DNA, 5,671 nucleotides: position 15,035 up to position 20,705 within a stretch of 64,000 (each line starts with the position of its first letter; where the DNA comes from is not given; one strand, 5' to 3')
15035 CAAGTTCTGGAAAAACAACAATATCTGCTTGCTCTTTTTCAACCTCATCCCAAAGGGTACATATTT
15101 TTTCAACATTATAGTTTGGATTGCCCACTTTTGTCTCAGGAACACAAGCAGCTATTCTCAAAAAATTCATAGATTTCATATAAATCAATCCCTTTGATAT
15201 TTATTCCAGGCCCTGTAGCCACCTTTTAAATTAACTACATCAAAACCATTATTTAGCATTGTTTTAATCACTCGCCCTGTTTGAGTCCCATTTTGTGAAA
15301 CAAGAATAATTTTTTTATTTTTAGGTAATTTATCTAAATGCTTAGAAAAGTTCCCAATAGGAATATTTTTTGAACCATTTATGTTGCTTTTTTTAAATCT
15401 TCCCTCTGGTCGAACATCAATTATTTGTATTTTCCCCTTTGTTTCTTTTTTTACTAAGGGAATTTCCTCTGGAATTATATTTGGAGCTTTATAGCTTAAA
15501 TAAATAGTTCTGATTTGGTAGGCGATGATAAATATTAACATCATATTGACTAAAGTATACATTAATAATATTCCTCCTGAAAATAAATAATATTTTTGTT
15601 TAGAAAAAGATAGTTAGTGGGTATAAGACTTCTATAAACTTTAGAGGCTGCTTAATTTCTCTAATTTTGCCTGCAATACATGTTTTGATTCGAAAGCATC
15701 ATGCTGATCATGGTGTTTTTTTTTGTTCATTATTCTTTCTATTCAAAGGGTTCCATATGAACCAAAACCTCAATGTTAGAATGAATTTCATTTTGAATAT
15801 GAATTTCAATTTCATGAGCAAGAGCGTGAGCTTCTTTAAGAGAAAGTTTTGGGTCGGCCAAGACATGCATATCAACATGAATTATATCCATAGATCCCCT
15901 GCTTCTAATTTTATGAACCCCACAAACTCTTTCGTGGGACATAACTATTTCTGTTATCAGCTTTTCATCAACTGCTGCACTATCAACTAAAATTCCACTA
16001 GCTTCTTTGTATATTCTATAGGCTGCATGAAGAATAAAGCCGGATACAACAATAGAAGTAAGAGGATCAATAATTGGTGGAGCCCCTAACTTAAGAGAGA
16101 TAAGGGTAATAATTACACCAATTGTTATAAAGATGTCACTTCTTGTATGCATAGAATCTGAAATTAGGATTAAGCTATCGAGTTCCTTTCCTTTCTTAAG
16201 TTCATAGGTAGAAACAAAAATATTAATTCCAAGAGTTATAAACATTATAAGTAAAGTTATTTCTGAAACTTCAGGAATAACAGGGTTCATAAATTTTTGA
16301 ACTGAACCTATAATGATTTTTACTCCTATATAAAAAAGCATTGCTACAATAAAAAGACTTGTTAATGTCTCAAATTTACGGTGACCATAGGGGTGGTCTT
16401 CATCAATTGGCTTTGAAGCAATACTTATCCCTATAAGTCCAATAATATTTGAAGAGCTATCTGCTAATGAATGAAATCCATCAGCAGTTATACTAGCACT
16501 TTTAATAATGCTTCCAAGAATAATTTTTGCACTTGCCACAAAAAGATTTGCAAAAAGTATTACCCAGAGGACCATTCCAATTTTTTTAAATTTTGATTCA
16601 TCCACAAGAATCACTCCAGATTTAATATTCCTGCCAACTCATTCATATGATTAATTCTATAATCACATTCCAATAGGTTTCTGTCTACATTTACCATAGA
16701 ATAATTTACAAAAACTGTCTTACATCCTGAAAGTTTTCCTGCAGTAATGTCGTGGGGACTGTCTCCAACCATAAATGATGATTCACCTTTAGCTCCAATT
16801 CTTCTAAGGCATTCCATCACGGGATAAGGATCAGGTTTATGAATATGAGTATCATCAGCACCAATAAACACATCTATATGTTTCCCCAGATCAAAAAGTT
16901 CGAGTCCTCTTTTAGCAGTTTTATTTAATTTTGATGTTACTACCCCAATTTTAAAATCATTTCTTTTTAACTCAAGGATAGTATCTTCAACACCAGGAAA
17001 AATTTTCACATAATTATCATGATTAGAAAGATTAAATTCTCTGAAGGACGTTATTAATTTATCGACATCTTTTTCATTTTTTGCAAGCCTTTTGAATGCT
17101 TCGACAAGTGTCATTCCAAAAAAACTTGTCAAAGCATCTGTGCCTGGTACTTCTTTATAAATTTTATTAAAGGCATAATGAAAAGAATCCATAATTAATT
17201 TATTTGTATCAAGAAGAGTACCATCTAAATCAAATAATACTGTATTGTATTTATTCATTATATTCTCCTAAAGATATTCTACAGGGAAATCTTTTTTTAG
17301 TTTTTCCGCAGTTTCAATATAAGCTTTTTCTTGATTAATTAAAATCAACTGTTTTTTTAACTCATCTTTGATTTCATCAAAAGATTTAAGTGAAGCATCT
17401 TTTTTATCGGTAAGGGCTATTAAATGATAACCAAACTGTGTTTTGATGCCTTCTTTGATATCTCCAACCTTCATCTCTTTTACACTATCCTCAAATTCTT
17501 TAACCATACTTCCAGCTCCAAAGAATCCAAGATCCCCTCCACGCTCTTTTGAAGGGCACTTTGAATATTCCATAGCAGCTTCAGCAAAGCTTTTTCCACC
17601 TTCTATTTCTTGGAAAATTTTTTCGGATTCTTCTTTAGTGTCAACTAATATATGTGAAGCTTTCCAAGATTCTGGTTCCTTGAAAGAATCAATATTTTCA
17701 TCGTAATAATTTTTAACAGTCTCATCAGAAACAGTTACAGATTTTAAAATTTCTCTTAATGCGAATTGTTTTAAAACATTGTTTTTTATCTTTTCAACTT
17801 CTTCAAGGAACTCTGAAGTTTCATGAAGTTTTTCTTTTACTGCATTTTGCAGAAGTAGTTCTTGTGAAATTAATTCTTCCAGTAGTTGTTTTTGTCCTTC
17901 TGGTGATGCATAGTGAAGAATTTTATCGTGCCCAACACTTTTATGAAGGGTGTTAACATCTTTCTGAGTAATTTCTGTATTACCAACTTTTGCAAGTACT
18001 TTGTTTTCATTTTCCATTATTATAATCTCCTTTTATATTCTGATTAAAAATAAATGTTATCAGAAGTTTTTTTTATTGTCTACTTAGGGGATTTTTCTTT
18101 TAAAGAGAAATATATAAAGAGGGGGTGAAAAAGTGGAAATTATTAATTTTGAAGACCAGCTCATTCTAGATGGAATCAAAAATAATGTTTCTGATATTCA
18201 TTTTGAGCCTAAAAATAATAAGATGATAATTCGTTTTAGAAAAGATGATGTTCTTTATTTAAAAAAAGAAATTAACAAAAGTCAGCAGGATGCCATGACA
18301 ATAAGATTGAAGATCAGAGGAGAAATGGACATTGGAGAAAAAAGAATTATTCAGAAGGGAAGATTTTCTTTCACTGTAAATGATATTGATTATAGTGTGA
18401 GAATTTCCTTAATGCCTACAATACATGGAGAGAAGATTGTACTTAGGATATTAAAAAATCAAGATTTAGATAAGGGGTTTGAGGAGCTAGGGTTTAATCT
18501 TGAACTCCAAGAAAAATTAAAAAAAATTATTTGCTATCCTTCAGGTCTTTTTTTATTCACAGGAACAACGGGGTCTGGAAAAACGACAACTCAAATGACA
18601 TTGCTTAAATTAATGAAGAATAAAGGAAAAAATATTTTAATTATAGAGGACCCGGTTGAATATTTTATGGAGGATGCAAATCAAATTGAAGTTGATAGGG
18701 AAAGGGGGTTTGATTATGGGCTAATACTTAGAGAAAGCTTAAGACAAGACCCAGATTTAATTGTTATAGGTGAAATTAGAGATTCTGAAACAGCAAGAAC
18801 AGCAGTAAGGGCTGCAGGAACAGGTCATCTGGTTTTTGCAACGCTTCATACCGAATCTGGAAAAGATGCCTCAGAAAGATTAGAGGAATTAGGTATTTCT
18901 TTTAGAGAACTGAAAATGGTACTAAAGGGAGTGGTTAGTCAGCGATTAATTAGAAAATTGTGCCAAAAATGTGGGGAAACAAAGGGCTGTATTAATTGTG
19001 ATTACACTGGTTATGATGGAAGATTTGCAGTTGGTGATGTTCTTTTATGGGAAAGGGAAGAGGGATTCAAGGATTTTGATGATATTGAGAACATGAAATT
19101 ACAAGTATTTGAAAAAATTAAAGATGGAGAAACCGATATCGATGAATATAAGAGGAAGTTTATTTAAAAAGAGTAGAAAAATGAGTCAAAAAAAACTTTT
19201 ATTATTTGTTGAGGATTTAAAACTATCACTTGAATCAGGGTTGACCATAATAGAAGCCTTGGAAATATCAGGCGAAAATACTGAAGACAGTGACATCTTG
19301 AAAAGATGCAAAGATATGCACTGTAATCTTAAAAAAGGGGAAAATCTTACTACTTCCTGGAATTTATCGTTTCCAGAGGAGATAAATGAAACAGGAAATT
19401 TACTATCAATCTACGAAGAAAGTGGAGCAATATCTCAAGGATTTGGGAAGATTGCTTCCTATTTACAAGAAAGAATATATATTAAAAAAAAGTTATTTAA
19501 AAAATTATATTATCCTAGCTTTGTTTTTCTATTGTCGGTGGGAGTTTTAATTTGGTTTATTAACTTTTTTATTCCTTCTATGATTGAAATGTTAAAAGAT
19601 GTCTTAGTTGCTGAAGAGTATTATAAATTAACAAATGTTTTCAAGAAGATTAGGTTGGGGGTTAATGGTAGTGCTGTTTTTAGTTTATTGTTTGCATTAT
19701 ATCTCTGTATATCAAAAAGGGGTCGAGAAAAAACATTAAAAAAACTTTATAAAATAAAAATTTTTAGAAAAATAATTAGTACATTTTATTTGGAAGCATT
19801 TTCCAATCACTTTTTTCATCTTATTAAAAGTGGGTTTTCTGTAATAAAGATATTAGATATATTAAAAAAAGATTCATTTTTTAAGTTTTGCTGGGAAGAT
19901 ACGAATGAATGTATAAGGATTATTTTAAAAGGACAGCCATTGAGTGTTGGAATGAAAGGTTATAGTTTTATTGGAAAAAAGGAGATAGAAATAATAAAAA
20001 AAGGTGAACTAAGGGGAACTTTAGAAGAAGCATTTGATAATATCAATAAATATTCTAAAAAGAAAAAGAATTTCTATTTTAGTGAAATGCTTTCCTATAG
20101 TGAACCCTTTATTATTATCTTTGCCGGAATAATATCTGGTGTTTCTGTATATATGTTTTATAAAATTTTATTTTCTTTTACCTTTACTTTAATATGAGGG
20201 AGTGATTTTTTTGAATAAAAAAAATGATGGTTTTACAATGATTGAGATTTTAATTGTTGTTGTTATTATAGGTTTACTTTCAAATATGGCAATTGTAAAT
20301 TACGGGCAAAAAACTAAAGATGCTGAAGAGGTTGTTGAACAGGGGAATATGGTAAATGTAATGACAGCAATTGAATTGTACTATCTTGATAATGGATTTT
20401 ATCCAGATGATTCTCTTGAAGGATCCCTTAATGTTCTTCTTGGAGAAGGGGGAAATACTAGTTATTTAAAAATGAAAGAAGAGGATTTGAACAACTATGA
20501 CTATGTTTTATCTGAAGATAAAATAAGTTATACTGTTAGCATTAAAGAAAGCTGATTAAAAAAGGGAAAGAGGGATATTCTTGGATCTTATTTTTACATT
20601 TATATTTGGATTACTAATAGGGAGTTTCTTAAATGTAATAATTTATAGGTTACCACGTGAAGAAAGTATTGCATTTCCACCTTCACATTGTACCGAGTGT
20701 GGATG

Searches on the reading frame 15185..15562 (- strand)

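Call 57: search_protein_families(library=pfam, proteins=[window:15185-15562:-], max_evalue=0.001)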
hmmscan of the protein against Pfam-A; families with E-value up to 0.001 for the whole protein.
window:15185-15562:- (125 aa): 1 family
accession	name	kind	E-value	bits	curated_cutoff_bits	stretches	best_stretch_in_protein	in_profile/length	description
PF00581.25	Rhodanese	-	2.8e-15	57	22.2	1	41-121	10-101/102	Rhodanese-like domain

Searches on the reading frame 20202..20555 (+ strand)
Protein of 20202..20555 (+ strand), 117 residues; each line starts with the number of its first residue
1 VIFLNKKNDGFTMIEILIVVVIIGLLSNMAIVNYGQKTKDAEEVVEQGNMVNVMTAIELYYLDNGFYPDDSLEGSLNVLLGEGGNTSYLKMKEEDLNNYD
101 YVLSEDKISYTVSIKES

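Call 57: search_protein_families(library=pfam, proteins=[window:20202-20555:+], max_evalue=0.001)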
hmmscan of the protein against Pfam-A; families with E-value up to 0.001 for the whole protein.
window:20202-20555:+ (117 aa): 1 family
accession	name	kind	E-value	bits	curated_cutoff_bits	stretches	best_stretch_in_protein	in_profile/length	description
PF07963.17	N_methyl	-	1.3e-06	28.2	21.2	1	6-26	2-22/27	Prokaryotic N-terminal methylation motif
